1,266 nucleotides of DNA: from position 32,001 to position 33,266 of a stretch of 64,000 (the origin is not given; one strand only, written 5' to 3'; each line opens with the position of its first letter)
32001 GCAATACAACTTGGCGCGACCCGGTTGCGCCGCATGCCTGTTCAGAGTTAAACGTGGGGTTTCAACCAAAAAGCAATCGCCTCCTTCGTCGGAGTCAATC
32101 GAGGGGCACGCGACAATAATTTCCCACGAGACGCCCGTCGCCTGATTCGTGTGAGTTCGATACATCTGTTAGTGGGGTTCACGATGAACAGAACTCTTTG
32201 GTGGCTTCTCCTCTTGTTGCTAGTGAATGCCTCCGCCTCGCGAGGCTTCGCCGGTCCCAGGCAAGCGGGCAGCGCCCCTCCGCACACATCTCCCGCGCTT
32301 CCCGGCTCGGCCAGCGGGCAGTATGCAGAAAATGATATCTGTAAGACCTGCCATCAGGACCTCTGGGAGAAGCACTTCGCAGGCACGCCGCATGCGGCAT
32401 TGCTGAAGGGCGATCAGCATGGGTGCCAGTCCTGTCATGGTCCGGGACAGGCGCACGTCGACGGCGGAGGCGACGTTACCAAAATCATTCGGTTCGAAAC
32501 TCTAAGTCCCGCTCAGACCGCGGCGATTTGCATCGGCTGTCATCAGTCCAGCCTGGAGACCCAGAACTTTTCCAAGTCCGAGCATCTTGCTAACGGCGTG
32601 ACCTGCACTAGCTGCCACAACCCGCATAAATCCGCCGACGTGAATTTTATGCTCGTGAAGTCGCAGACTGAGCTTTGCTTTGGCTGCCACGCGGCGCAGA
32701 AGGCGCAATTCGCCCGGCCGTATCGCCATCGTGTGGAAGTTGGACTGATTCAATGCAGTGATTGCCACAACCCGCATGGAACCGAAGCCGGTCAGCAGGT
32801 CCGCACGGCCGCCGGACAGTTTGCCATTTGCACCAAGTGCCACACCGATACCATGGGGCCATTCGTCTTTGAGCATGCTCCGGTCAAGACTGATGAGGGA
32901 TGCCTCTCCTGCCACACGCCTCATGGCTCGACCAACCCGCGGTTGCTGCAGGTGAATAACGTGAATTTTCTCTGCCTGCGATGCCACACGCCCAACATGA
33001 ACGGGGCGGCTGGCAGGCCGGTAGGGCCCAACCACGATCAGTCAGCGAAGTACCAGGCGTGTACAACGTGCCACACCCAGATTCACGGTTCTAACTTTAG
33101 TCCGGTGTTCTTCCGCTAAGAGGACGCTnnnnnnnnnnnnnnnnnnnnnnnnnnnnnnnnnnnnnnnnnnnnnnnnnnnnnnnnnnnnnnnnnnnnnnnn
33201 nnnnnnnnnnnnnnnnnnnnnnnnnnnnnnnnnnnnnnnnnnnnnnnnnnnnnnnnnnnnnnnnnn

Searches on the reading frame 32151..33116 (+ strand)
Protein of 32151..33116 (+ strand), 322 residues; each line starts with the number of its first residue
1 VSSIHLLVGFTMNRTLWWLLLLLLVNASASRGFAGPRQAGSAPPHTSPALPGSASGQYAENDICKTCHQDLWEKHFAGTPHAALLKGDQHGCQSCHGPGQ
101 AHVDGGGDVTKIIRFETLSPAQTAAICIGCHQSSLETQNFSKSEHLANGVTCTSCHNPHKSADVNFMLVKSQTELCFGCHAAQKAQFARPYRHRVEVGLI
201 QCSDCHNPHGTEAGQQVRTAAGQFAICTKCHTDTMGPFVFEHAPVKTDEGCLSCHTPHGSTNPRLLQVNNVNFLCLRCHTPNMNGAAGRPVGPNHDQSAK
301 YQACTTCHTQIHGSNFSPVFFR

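Call 12: search_protein_families(library=pfam, proteins=[window:32151-33116:+], max_evalue=0.001)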
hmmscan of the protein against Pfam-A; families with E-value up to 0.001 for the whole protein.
window:32151-33116:+ (322 aa): 7 families
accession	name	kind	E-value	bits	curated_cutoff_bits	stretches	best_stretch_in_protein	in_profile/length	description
PF09699.15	Paired_CXXCH_1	-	8.5e-37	125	20.6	3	242-283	1-40/41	Doubled CXXCH motif (Paired_CXXCH_1)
PF22678.1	Cytochrom_c_NrfB-like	-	2.6e-17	63.5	27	2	92-163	1-72/89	Cytochrome c-type protein NrfB-like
PF14522.11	Cytochrome_C7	-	2.6e-16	59.6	24.8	2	139-186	2-54/67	Cytochrome c7 and related cytochrome c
PF14537.11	Cytochrom_c3_2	-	1.9e-12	47.9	25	1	145-232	2-79/79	Cytochrome c3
PF22113.1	Mtrc-MtrF_II-IV_dom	-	4.8e-10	39.7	30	0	86-165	78-172/176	Outer membrane cytochrome MtrC/MtrF-like, domains II/IV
PF13435.11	Cytochrome_C554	-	7.8e-10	40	20.8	0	121-156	45-83/84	Cytochrome c554 and c-prime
PF03264.19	Cytochrom_NNT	-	1.1e-05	25.7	24.1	1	116-163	28-79/174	NapC/NirT cytochrome c family, N-terminal region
